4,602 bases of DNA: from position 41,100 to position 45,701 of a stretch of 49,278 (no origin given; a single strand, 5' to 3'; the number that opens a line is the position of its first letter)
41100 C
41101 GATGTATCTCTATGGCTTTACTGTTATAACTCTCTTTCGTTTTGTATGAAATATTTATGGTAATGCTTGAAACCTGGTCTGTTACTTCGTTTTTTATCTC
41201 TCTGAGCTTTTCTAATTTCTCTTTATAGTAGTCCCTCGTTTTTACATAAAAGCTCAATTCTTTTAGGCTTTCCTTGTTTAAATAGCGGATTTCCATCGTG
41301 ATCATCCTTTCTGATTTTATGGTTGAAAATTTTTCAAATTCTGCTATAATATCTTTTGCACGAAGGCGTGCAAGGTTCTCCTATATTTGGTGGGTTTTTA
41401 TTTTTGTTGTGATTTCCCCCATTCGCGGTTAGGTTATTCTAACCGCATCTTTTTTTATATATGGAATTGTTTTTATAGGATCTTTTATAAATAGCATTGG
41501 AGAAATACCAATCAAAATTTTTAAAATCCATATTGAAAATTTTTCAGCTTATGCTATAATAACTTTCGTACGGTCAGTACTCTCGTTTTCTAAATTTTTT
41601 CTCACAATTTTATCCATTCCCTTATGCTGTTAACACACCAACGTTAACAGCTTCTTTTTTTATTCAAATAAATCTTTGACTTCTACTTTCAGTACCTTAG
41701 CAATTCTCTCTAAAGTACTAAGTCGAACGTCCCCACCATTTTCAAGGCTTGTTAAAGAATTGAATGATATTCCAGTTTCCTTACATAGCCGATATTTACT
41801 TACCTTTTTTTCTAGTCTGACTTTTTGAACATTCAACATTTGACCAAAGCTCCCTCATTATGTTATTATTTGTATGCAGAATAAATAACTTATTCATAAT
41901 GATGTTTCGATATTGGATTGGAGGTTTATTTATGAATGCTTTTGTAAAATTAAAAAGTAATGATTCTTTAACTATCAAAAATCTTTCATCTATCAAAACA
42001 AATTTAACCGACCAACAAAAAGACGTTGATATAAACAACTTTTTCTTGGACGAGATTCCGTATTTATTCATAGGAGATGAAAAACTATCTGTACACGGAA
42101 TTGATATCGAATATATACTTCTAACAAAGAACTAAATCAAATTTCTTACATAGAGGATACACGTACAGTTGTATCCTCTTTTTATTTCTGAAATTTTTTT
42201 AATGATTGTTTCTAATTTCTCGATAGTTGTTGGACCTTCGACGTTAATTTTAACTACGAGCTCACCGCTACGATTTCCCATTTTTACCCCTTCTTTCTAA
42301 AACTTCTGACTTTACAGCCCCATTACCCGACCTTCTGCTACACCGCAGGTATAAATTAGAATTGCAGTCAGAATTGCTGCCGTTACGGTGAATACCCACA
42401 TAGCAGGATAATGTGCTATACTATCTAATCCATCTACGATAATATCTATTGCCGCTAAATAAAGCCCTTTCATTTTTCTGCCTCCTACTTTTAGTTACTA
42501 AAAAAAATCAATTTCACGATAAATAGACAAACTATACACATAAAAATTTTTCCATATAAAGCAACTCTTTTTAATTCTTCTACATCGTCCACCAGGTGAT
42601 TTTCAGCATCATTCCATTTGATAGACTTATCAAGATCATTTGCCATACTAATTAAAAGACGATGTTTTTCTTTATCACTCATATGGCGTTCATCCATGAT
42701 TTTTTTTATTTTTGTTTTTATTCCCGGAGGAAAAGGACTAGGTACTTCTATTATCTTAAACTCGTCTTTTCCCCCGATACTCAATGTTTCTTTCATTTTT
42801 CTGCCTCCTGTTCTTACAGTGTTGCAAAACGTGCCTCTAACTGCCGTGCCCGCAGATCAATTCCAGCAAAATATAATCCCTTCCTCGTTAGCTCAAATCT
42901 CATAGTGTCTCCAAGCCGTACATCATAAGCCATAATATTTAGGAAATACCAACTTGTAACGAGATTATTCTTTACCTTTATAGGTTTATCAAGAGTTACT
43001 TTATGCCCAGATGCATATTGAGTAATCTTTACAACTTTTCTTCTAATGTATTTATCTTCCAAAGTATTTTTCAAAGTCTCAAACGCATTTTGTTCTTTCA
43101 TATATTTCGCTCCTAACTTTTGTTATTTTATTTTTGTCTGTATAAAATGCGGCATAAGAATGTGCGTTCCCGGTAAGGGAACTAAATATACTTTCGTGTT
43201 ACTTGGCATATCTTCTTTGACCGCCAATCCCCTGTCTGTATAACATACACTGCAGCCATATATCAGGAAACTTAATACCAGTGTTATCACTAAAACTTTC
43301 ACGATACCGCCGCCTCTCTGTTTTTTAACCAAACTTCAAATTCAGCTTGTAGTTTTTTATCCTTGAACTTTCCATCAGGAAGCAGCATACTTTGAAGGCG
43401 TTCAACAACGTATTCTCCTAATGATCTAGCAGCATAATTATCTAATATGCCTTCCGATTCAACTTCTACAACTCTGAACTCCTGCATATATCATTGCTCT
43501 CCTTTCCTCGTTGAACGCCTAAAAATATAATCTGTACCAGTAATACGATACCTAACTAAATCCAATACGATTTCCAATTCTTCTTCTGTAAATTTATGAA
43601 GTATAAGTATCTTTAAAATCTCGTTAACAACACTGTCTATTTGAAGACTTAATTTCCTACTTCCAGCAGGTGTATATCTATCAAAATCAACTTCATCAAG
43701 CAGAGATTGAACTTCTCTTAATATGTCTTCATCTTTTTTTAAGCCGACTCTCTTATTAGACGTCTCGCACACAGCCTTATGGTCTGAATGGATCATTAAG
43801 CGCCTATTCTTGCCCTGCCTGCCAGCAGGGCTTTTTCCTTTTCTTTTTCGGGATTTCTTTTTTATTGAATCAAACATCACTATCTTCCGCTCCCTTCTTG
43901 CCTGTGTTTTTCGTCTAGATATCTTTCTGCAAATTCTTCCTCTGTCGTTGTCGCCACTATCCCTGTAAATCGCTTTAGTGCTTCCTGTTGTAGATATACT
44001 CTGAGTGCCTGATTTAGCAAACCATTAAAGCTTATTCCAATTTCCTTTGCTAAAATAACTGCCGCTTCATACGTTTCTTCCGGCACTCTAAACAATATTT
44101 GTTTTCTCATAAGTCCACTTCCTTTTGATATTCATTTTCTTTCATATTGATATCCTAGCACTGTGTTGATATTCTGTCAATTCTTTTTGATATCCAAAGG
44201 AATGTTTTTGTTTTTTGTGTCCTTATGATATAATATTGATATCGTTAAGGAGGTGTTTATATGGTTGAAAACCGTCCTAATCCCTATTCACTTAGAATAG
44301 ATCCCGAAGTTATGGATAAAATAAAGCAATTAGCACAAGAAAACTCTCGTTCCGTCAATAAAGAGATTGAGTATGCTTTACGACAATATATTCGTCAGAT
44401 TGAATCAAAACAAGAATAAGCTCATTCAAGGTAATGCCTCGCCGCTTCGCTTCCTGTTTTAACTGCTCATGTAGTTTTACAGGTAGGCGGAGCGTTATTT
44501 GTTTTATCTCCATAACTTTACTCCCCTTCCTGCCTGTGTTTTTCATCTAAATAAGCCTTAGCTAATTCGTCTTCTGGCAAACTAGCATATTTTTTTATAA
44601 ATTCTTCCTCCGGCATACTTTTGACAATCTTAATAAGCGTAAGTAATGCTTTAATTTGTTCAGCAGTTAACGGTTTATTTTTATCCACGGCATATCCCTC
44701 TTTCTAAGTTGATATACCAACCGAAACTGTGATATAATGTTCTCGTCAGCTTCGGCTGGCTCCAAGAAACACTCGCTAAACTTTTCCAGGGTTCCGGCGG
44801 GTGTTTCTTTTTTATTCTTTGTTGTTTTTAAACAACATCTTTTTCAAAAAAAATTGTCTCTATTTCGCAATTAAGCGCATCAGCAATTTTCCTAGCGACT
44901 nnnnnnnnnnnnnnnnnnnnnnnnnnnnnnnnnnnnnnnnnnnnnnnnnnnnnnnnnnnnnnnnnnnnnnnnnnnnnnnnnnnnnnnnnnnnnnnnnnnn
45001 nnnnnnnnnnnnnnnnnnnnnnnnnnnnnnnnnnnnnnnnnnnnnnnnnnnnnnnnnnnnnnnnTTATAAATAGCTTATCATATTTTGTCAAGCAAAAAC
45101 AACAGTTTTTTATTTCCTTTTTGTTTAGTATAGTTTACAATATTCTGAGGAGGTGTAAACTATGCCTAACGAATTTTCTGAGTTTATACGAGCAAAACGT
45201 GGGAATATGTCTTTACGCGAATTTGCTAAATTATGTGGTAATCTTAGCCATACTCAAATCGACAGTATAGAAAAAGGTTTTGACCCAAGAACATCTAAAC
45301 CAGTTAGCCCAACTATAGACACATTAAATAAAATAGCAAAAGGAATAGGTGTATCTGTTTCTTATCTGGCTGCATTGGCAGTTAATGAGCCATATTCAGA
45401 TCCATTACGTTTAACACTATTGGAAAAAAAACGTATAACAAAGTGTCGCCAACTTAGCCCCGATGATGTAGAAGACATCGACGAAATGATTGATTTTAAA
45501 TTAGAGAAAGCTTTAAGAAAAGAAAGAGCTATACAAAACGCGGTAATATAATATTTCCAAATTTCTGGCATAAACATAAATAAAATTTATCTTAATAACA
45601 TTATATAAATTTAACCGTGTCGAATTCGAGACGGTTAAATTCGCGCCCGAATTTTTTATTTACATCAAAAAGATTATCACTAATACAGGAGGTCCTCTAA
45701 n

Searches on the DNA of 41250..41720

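Call 48: search_rna_families(source=window, start=41250, end=41720, threshold=evalue, max_evalue=5)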
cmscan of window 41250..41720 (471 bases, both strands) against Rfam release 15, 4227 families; matches with E-value up to 5: 6.
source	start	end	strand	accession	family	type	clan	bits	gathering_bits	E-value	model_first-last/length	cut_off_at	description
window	41405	41515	-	RF02320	TtnuHACA13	Gene; snRNA; snoRNA; HACA-box;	-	26.1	100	0.016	1-134/134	no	Tetrahymena snoRNA TtnuHACA13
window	41289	41321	+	RF01358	CRISPR-DR39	Gene; CRISPR;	-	19.6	39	3.1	1-31/31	no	CRISPR RNA direct repeat element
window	41287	41356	+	RF04181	rteR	Gene; sRNA;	-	18.6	72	2.8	1-84/84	no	rteR sRNA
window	41492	41556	-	RF00150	SNORD42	Gene; snRNA; snoRNA; CD-box;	-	17.8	39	4.4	1-68/68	no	Small nucleolar RNA SNORD42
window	41357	41460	+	RF00558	L20_leader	Cis-reg; leader;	-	14.7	58.7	3.5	1-127/127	no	Ribosomal protein L20 leader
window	41492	41555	-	RF01295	SCARNA7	Gene; snRNA; snoRNA; scaRNA;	-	13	65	0.43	1-330/330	no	Small Cajal body-specific RNA 7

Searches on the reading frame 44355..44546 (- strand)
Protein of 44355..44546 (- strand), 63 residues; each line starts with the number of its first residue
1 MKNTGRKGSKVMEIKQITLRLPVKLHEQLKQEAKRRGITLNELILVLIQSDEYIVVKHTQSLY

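Call 31: search_protein_families(library=phrogs, proteins=[window:44355-44546:-], max_evalue=0.001)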
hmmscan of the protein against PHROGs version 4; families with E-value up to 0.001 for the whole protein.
window:44355-44546:- (63 aa): 4 families
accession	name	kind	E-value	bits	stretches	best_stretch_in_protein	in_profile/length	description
phrog_582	-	transcription regulation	2.1e-07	32.2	1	8-50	51-93/105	Arc-like repressor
phrog_795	-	other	1.9e-06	29.2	1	10-48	13-51/116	partition protein ATPase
phrog_3180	-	transcription regulation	9.8e-06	26.5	1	12-44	3-35/50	Arc-like repressor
phrog_37719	-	unknown function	0.00039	21.6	1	13-53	2-42/48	-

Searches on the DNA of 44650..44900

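Call 49: search_rna_families(source=window, start=44650, end=44900, threshold=evalue, max_evalue=5)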
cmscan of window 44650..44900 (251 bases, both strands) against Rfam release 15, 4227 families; matches with E-value up to 5: 4.
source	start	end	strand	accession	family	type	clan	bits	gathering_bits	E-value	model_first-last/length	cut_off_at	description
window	44714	44821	+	RF00242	ctRNA_pT181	Gene; antisense;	-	19.6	56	3.1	1-94/94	no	ctRNA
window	44701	44769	-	RF04275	mir-2733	Gene; miRNA;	CL00142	18.4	72.9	0.43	1-81/81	no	mir-2733 microRNA precursor family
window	44741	44854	-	RF00568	SNORA26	Gene; snRNA; snoRNA; HACA-box;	CL00032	15.3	40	2.4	1-122/122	no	Small nucleolar RNA SNORA26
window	44767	44805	+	RF03286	MIR6146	Gene; miRNA;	-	14.2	59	3.4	20-56/75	no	MIR6146 microRNA precursor family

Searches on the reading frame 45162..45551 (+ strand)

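Call 31: search_protein_families(library=phrogs, proteins=[window:45162-45551:+], max_evalue=0.001)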
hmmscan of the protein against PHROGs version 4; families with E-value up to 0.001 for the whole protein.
window:45162-45551:+ (129 aa): 2 families
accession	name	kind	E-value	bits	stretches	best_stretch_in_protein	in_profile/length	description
phrog_8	-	transcription regulation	1.6e-08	35.4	1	9-102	84-150/346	transcriptional regulator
phrog_4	-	transcription regulation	2.8e-05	24.3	1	4-77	136-199/400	transcriptional repressor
